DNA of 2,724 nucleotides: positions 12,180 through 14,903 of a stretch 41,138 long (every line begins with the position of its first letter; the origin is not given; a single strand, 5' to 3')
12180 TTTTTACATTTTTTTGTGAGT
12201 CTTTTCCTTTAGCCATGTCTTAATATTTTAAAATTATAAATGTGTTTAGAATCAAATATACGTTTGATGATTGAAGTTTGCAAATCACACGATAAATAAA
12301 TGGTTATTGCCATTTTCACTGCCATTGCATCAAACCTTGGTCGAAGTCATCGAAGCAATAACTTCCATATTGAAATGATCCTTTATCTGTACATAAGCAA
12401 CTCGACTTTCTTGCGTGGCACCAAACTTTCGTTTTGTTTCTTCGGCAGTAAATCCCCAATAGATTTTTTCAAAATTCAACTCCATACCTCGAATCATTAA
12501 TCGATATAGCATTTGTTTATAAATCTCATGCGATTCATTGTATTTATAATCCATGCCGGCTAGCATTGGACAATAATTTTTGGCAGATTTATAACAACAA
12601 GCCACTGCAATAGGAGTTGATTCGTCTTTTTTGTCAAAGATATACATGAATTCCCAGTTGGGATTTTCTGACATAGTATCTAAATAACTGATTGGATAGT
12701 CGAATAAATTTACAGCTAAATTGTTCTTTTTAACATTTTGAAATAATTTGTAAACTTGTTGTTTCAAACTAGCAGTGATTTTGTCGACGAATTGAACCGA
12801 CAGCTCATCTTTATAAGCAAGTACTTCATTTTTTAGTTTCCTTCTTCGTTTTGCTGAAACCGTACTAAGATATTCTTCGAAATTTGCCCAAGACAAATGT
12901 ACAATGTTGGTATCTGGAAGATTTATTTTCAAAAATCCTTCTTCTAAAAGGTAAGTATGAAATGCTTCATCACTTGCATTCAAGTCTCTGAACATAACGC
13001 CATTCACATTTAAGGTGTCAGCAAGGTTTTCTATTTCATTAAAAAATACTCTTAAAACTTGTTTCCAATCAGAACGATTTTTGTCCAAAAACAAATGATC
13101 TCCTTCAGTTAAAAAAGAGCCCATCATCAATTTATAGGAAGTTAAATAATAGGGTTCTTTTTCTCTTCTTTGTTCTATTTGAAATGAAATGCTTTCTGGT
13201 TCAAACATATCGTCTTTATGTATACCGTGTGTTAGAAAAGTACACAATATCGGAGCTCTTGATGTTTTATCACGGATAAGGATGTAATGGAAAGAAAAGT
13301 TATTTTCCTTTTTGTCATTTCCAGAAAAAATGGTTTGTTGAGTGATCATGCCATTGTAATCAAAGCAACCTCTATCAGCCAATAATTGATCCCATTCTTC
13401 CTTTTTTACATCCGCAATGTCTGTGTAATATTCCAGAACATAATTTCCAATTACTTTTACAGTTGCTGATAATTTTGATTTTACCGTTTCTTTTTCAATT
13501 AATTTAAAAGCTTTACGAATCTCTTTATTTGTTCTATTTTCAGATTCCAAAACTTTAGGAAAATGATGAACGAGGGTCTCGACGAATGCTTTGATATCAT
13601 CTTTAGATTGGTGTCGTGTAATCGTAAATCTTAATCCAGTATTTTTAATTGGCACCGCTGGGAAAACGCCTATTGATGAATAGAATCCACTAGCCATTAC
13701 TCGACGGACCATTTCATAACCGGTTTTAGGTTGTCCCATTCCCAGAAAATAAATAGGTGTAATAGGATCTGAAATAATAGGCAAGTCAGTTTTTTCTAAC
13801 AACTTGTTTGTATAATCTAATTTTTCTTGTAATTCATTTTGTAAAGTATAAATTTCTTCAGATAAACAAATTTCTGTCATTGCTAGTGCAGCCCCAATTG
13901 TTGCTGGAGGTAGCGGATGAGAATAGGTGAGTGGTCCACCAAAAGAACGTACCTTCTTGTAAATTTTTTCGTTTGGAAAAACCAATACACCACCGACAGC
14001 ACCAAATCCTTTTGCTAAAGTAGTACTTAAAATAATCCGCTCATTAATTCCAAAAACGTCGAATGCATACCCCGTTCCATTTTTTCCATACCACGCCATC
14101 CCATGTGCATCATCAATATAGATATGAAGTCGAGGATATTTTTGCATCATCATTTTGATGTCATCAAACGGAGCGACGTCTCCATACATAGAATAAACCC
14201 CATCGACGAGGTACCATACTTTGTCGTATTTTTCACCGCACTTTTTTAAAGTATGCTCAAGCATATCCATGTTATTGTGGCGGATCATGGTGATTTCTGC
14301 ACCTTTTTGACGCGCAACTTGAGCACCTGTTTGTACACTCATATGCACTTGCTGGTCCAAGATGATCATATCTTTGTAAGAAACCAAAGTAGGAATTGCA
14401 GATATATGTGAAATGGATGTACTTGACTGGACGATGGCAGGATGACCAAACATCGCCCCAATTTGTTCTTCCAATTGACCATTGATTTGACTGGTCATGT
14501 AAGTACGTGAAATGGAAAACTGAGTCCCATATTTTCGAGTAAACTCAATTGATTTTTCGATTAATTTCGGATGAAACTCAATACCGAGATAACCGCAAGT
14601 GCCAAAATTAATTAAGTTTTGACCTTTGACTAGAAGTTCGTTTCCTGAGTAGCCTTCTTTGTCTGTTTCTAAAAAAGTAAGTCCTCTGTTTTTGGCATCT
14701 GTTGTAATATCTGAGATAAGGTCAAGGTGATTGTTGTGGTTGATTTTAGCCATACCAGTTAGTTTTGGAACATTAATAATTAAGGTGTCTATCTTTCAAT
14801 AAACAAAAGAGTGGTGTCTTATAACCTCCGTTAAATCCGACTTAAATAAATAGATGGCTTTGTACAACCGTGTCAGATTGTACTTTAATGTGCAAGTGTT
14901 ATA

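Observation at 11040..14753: BioF-like alpha-oxoamine synthase fused to a BioF2/FemAB-like GNAT acyltransferase, co-oriented with a 33-aa basic micro-ORF and a calcineurin-like phosphoesterase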

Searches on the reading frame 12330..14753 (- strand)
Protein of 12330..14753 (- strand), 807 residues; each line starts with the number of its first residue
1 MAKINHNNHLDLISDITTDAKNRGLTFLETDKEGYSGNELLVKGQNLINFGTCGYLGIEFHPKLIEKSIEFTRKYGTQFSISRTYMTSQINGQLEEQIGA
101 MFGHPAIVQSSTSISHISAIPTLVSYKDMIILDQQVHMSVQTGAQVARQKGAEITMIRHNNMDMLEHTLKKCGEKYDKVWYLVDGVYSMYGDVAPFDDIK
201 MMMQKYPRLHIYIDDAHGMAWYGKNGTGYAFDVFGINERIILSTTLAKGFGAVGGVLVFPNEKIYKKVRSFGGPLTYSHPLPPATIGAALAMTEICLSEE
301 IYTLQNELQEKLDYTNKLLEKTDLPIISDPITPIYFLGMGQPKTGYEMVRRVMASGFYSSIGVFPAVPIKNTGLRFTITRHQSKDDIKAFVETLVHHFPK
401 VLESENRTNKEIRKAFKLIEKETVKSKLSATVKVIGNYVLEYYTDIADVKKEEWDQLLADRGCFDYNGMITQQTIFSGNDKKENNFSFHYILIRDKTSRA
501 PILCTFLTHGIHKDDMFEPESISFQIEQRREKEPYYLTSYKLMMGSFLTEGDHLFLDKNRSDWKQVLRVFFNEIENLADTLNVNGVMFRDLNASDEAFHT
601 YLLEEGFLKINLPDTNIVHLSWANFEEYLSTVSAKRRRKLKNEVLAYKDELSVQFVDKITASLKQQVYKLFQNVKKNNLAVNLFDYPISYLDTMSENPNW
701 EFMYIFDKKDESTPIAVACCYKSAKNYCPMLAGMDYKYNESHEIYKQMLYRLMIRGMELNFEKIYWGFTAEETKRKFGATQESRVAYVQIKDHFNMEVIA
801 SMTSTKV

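Call 3: search_protein_families(library=pfam, proteins=[window:12330-14753:-], max_evalue=0.1)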
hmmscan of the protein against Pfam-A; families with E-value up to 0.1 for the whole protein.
window:12330-14753:- (807 aa): 4 families
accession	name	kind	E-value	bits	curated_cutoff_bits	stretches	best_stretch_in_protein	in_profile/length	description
PF00155.27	Aminotran_1_2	-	1.4e-22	80.9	19.7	1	48-378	4-346/361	Aminotransferase class I and II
PF04339.18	FemAB_like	-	6.6e-05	22.7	27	1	550-720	101-267/369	Peptidogalycan biosysnthesis/recognition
PF13480.13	Acetyltransf_6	-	0.01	16.4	22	1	635-774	2-142/143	Acetyltransferase (GNAT) domain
PF15669.10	CCDC24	-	0.092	13.2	27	0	611-667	108-153/190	Coiled-coil domain-containing protein 24 family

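Call 4: search_protein_families(library=ncbifam, proteins=[window:12330-14753:-], max_evalue=0.1)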
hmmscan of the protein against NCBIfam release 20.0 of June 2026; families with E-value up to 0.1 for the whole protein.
window:12330-14753:- (807 aa): 13 families
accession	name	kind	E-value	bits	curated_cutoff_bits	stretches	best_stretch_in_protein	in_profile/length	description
NF005697.0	PRK07505.1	subfamily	8.3e-78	261.8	342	1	10-395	14-396/405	hypothetical protein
TIGR00858.1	bioF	equivalog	3.1e-52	177.5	426.45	1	36-394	12-364/365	8-amino-7-oxononanoate synthase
NF047600.1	SerpalmtaseCFB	equivalog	1.6e-47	162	640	1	21-401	19-392/395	serine palmitoyltransferase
TIGR01825.1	gly_Cac_T_rel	subfamily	2.4e-46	158.1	535.4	1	31-392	19-373/385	BioF/Kbl family PLP-dependent acyltransferase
NF047599.1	SerpalmtaseBetaP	equivalog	4.5e-46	157.3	500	1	35-395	33-387/394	serine palmitoyltransferase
NF005394.0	PRK06939.1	equivalog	9.9e-44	149.6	460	1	18-395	14-388/397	glycine C-acetyltransferase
TIGR01821.1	5aminolev_synth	equivalog_domain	7.9e-37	127.1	338.55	1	45-400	45-396/402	5-aminolevulinate synthase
TIGR01822.1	2am3keto_CoA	equivalog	5.4e-36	124.4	493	1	42-395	35-384/393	glycine C-acetyltransferase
NF047603.1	SerpalmtaseAlphaP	equivalog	5.5e-34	117.5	670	1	36-391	36-386/399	serine palmitoyltransferase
NF005526.0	PRK07179.1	equivalog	1.1e-26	93.4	428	1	44-394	53-392/407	alpha-hydroxyketone-type quorum-sensing autoinducer synthase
NF004608.1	PRK05937.1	equivalog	2.6e-21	75.8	399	1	83-288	47-249/366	8-amino-7-oxononanoate synthase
NF004718.0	PRK06062.1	subfamily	0.00039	19.1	472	1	217-294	258-338/454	hypothetical protein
NF006598.0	PRK09135.1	equivalog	0.04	13.5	288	1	361-459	18-114/249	pteridine reductase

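Call 6: find_homologous_proteins(query=window:12330-14753:-)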
Query window:12330-14753:- (807 aa): 1353 proteins with E <= 0.001 among 8000 candidates; the best 120 are listed.
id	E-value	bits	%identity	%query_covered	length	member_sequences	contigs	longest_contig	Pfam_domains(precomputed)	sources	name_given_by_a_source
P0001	0.0e+0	1858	100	100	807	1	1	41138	PF00155.28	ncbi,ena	-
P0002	0.0e+0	1555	81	100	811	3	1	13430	PF00155.28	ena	-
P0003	0.0e+0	1468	77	100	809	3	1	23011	PF00155.28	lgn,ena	-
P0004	0.0e+0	1187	61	100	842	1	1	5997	PF00155.28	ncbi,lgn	-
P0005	3.3e-270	917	50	100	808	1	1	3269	PF00155.28,PF13480.14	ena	-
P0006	8.3e-270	916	50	100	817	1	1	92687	PF00155.28,PF13480.14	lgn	-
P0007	6.6e-267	906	49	100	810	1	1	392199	PF00155.28,PF13480.14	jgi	jgi:7-keto-8-aminopelargonate synthetase-like enzyme/predicted N-acyltransferase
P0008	6.0e-266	903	48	100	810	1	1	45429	PF00155.28,PF13480.14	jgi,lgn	jgi:7-keto-8-aminopelargonate synthetase-like enzyme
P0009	3.8e-265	900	47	100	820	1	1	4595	PF00155.28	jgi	jgi:7-keto-8-aminopelargonate synthetase-like enzyme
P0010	1.8e-263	895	47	100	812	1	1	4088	PF00155.28,PF13480.14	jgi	jgi:7-keto-8-aminopelargonate synthetase-like enzyme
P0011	3.2e-262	891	48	100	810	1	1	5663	PF00155.28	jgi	jgi:7-keto-8-aminopelargonate synthetase-like enzyme/predicted N-acyltransferase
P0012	2.9e-260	884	49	100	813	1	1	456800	PF00155.28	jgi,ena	-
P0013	3.1e-260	884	47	100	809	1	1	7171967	PF00155.28,PF13480.14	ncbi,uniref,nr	ncbi:bifunctional aminotransferase class I/II-fold pyridoxal phosphate-dependent enzyme/GNAT family 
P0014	6.6e-260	883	47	100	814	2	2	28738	PF00155.28,PF13480.14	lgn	-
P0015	9.2e-260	883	49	99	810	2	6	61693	PF00155.28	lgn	-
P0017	2.3e-259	881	47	100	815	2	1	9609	PF00155.28,PF13480.14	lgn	-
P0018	3.4e-259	881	47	100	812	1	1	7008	PF00155.28,PF13480.14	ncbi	-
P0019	8.2e-259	879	46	100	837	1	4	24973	PF00155.28,PF01053.27,PF04339.19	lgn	-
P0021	5.0e-258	877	48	96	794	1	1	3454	PF00155.28,PF13480.14,PF04339.19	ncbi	ncbi:MAG: aminotransferase class I/II-fold pyridoxal phosphate-dependent enzyme, partial [Sphingobac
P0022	1.5e-257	875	48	100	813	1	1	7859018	PF00155.28,PF13480.14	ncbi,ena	-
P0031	3.1e-255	868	48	100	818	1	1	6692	PF00155.28,PF13480.14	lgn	-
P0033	7.0e-255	866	47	100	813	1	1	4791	PF00155.28,PF13480.14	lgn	-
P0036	4.2e-254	864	47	99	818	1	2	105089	PF00155.28,PF13480.14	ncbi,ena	ncbi:MAG: aminotransferase class I/II-fold pyridoxal phosphate-dependent enzyme [Salibacteraceae bac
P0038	6.4e-254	863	46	100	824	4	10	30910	PF00155.28,PF13480.14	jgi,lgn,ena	-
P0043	8.3e-253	860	46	100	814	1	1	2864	PF00155.28,PF13480.14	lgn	-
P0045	3.5e-252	857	46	100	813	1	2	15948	PF00155.28,PF13480.14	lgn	-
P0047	1.1e-251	856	46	100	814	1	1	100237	PF00155.28,PF13480.14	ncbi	ncbi:MAG: aminotransferase class I/II-fold pyridoxal phosphate-dependent enzyme [Bacteroidia bacteri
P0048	1.9e-251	855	46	100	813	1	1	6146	PF00155.28,PF13480.14,PF04339.19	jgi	jgi:7-keto-8-aminopelargonate synthetase-like enzyme/predicted N-acyltransferase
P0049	2.3e-251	855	47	99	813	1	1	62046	PF00155.28,PF13480.14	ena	-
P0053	1.2e-250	852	46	99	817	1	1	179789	PF00155.28,PF13480.14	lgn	-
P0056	2.9e-250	851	45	100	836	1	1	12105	PF00155.28,PF13480.14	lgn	-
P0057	3.6e-250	851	46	100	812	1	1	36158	PF00155.28,PF13480.14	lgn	-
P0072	3.9e-246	837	46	99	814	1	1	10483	PF00155.28,PF13480.14,PF00266.26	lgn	-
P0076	5.3e-245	834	45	99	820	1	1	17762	PF00155.28,PF13480.14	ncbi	-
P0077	1.5e-244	832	45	100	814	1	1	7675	PF00155.28,PF13480.14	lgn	-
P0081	8.0e-243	827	46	97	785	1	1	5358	PF00155.28,PF13480.14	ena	-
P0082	9.6e-243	826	46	100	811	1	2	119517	PF00155.28,PF13480.14,PF00266.26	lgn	-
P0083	1.5e-242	826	44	100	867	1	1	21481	PF00155.28,PF13480.14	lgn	-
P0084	1.8e-242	825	44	100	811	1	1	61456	PF00155.28,PF13480.14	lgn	-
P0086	6.4e-242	824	45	100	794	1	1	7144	PF00155.28,PF13480.14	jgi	-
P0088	8.8e-242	823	48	92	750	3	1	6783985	PF00155.28,PF13480.14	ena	-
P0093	1.8e-239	815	43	100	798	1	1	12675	PF00155.28,PF13480.14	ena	-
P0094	1.9e-239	815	43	100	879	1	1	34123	PF00155.28,PF13480.14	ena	-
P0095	3.7e-239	814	43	99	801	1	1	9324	PF00155.28,PF13480.14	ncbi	-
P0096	3.9e-239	814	45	100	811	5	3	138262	PF00155.28,PF13480.14,PF00266.26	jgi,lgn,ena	-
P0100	7.9e-238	810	44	99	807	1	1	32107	PF00155.28,PF13480.14,PF01041.24,PF04339.19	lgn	-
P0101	9.2e-238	810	45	99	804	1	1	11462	PF00155.28,PF13480.14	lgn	-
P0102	1.3e-237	809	45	99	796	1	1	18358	PF00155.28,PF04339.19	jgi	jgi:7-keto-8-aminopelargonate synthetase-like enzyme/predicted N-acyltransferase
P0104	2.1e-237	809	44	100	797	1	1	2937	PF00155.28,PF13480.14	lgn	-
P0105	2.4e-237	808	44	100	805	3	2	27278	PF00155.28,PF13480.14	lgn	-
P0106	3.0e-237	808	44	100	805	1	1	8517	PF00155.28,PF13480.14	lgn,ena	-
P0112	3.3e-236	805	44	99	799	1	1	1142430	PF00155.28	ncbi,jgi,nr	ncbi:MAG: aminotransferase class [Crocinitomicaceae bacterium]|jgi:7-keto-8-aminopelargonate synthet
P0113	4.2e-236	804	42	100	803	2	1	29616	PF00155.28,PF13480.14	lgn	-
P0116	2.0e-235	802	44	99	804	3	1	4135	PF00155.28,PF13480.14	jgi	jgi:7-keto-8-aminopelargonate synthetase-like enzyme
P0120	1.2e-233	796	43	100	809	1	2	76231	PF00155.28,PF13480.14,PF00266.26,PF01212.28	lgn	-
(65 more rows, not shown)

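Call 10: search_solved_structures(query=window:12330-14753:-, max_evalue=0.01)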
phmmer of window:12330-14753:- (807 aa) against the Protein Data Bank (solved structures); distinct sequences matched with E-value up to 0.01: 54.
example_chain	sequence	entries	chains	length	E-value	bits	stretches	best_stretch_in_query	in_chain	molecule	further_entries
8xha_A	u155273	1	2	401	1.5e-32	116.2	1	43-392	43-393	8-amino-7-oxononanoate synthase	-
8guh_A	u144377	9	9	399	4.3e-32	114.7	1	21-399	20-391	Serine palmitoyltransferase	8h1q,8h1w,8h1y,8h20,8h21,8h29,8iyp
3a2b_A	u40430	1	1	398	4.3e-32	114.7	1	21-399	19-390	Serine palmitoyltransferase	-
8xhk_C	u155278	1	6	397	4.9e-32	114.5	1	43-392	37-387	Aminotransferase class I/II-fold pyridoxal phosphate-dependent enzyme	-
8i7u_C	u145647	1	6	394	5e-32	114.5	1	43-392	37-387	8-amino-7-oxononanoate synthase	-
8xhd_A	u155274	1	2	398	5.1e-32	114.4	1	43-392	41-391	8-amino-7-oxononanoate synthase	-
8s1y_A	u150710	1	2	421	9.9e-31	110.2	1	41-388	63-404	8-amino-7-oxononanoate synthase/2-amino-3-ketobutyrate coenzyme A ligase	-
7poa_A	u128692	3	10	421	2.3e-30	108.9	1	41-388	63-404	8-amino-7-oxononanoate synthase/2-amino-3-ketobutyrate coenzyme A ligase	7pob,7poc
2jgt_A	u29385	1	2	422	3.1e-29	105.2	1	36-291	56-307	SERINE PALMITOYLTRANSFERASE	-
2jg2_A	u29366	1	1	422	3.1e-29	105.2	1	36-291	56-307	SERINE PALMITOYLTRANSFERASE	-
2w8j_A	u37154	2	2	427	3.2e-29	105.2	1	36-291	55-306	SERINE PALMITOYLTRANSFERASE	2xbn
2w8t_A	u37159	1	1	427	5.6e-29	104.4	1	36-291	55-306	SERINE PALMITOYLTRANSFERASE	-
2w8u_A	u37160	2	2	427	6.1e-29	104.2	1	36-291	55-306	SERINE PALMITOYLTRANSFERASE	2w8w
3tqx_A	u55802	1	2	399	6.3e-29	104.2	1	38-386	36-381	2-amino-3-ketobutyrate coenzyme A ligase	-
2w8v_A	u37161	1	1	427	9.2e-29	103.7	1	36-291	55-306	SERINE PALMITOYLTRANSFERASE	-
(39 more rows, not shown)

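Call 20: find_related_loci(query=window:12330-14753:-, collection=genome_contigs, flank=8000)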
Query window:12330-14753:- (807 aa) in genome_contigs; peptide patterns used: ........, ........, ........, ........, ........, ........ (x = any residue, [..] = any of these).
81 stretches matched a pattern; 32 encode a relative of the query (tblastn E <= 1e-3); 31 distinct loci.
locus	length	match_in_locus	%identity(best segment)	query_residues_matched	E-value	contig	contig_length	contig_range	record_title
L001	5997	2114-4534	61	1-807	0e+0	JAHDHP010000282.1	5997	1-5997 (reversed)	MAG: Bacteroidetes bacterium isolate MAG-72 RZ_35500, whole genome shotgun sequence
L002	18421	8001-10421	77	1-807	0e+0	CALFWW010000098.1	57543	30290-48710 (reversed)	MAG: uncultured Saprospiraceae bacterium isolate L1_Bin_Bin_136_sub_1 genome assembly, contig: c_000002037103, whole gen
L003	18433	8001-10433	48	1-804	0e+0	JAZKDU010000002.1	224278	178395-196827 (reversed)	MAG: Bacteroidota bacterium isolate DC_HB_01_SPN181219-bin066 DCHB01SPN_B066_0_000000000002, whole genome shotgun sequen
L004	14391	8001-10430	48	1-804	0e+0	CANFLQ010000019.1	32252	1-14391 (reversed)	MAG: Bacteroidetes bacterium isolate Jr-11dec17-86 genome assembly, contig: Jr-11dec17-C381, whole genome shotgun sequen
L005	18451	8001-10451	46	1-803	0e+0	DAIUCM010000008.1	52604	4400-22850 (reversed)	MAG TPA_asm: Bacteroidota bacterium isolate CTOTU10745 NODE_187_length_52604_cov_10.842928, whole genome shotgun sequenc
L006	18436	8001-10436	47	1-802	0e+0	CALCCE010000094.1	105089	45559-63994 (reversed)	MAG TPA_asm: uncultured Flavobacteriales bacterium isolate SRR3401485_bin.10_CONCOCT_v1.1_MAG genome assembly, contig: E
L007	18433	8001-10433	47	1-804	0e+0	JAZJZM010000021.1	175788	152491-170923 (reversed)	MAG: Bacteroidota bacterium isolate ADI_H2L1_1_122_18_3-bin023 ADIH2L11_B023_0_000000000021, whole genome shotgun sequen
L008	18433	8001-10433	47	1-805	0e+0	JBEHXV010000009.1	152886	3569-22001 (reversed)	MAG: Bacteroidota bacterium isolate ES1.bin.99 NODE_110_length_152886_cov_6.137577, whole genome shotgun sequence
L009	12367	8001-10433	46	1-804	0e+0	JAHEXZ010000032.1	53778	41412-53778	MAG: Bacteroidetes bacterium isolate nzgw116 NODE_336_length_53779_cov_5.542044, whole genome shotgun sequence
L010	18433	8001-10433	47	1-804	0e+0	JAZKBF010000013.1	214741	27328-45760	MAG: Bacteroidota bacterium isolate ADI_H3L2_1_122_18_3-bin067_1 ADIH3L21_B067_1_000000000012, whole genome shotgun sequ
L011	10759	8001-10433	46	1-804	0e+0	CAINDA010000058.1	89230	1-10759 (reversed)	MAG: uncultured Bacteroidetes bacterium isolate Kiruna_bin-09443 genome assembly, contig: bin-09443:58/72, whole genome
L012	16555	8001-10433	46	1-804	0e+0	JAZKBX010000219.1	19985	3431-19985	MAG: Bacteroidota bacterium isolate ADI_H3L2_122-bin010_1 ADIH3L2_B010_1_000000000219, whole genome shotgun sequence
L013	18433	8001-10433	46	1-804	0e+0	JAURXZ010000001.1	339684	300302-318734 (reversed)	MAG: Bacteroidia bacterium isolate E10_metabat.bin.7 E10_k141_80134, whole genome shotgun sequence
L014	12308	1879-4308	45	1-804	0e+0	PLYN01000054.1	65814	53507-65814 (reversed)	MAG: Bacteroidetes bacterium isolate palsa_966 73.20120700_P3D.266_contig_20343, whole genome shotgun sequence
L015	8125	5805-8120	46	1-750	0e+0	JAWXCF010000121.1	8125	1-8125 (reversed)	MAG: Bacteroidota bacterium isolate MP9P1.80 k99_2073468, whole genome shotgun sequence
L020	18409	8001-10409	40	1-804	0e+0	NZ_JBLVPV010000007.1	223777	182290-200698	Flavobacterium sp. ZB4P13 L32_7, whole genome shotgun sequence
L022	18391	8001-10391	35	1-799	8e-165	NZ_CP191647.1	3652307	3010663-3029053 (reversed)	Flavobacterium sp. JP2137 chromosome, complete genome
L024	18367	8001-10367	34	1-801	2e-154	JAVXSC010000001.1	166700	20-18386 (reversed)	MAG: Myroides sp. isolate CGS6M4-bin16 NODE_1_length_166700_cov_8.769468, whole genome shotgun sequence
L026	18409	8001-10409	37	1-802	0e+0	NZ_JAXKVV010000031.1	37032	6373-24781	Aureibaculum sp. 2210JD6-5 contig31, whole genome shotgun sequence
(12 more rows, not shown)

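Call 25: search_protein_families(library=pfam, proteins=[L003:7518-7910:-, L012:7406-7849:-, L026:6385-7347:-, L020:10926-12440:+, L026:10452-11342:+, L013:11664-12269:-, L022:4938-6425:-], max_evalue=0.01)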
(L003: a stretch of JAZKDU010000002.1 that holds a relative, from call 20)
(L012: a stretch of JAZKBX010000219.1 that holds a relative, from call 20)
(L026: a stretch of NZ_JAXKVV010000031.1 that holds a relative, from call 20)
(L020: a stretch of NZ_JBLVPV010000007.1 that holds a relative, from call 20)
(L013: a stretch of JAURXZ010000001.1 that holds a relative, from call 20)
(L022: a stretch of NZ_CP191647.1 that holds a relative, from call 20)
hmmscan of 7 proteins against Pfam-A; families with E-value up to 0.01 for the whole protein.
L003:7518-7910:- (130 aa): 2 families
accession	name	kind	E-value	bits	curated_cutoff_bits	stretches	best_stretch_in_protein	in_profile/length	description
PF25056.1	DUF7793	-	2.1e-34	118.4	26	1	14-124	2-112/113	Domain of unknown function (DUF7793)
PF11964.13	SpoIIAA-like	-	0.0042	18.2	25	1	29-121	13-105/106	SpoIIAA-like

L012:7406-7849:- (147 aa): 1 family
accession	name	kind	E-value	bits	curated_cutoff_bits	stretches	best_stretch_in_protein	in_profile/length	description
PF25056.1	DUF7793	-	4.1e-30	104.5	26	1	14-124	2-112/113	Domain of unknown function (DUF7793)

L026:6385-7347:- (320 aa): 2 families
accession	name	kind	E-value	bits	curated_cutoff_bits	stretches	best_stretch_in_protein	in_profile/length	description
PF12833.13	HTH_18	-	4e-18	65.9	33.6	1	236-314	1-79/80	Helix-turn-helix domain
PF00165.29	HTH_AraC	-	1e-10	41.9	26.6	1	276-314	2-42/42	Bacterial regulatory helix-turn-helix proteins, AraC family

L020:10926-12440:+ (504 aa): 3 families
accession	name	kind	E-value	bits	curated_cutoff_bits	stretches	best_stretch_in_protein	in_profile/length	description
PF02518.31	HATPase_c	-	1.6e-29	103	26.4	1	235-350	1-109/111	Histidine kinase-, DNA gyrase B-, and HSP90-like ATPase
PF00072.30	Response_reg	-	1.2e-21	77.4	30.2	1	381-494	1-110/111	Response regulator receiver domain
PF00512.31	HisKA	-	7.3e-19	68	26.9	1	122-188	1-66/66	His Kinase A (phospho-acceptor) domain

L026:10452-11342:+ (296 aa): 1 family
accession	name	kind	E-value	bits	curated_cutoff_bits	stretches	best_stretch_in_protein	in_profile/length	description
PF09357.15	RteC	-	9.9e-58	195.8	25.3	1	79-293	2-217/219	RteC protein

L013:11664-12269:- (201 aa): 1 family
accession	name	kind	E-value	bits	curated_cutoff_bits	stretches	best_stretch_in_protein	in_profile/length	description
PF00072.30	Response_reg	-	5.4e-10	39.9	30.2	1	70-194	1-110/111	Response regulator receiver domain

L022:4938-6425:- (495 aa): 1 family
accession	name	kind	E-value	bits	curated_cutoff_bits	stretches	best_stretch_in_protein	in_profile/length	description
PF07291.16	MauE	-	2.6e-28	99.3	27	1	10-132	6-127/128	Methylamine utilisation protein MauE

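Call 34: find_encoding_contigs(protein=P0013, flank=10000, max_places=2)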
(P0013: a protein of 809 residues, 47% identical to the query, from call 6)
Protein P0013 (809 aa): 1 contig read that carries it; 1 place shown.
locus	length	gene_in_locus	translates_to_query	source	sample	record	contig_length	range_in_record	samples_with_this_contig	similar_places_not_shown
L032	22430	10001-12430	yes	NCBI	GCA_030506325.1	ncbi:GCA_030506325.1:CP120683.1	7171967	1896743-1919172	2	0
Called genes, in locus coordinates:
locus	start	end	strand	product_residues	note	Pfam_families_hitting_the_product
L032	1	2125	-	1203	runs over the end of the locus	PF16344:FecR_C (faint), PF13620:CarboxypepD_reg, PF13715:CarbopepD_reg_2, PF07715:Plug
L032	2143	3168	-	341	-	PF04773:FecR, PF16344:FecR_C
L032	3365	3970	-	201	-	PF04542:Sigma70_r2 (weak), PF08281:Sigma70_r4_2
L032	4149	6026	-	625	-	PF02534:T4SS-DNA_transf, PF10412:TrwB_AAD_bind, PF12696:TraG-D_C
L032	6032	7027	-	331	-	PF18976:DUF5712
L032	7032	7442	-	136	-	-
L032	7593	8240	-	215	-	-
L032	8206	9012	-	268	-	PF13730:HTH_36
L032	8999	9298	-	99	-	PF12728:HTH_17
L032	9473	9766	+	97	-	PF12728:HTH_17 (weak)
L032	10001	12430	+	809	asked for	PF00155:Aminotran_1_2, PF13480:Acetyltransf_6 (weak)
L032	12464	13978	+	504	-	-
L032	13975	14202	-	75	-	-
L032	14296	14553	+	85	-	PF12844:HTH_19 (weak), PF01381:HTH_3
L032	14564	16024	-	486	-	PF02661:Fic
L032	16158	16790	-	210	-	-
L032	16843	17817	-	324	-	PF08843:AbiEii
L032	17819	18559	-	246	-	PF19570:DUF6088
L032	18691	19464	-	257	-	-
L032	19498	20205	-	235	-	PF12684:DUF3799 (weak)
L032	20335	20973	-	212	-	-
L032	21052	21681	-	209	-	-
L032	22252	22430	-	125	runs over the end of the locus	-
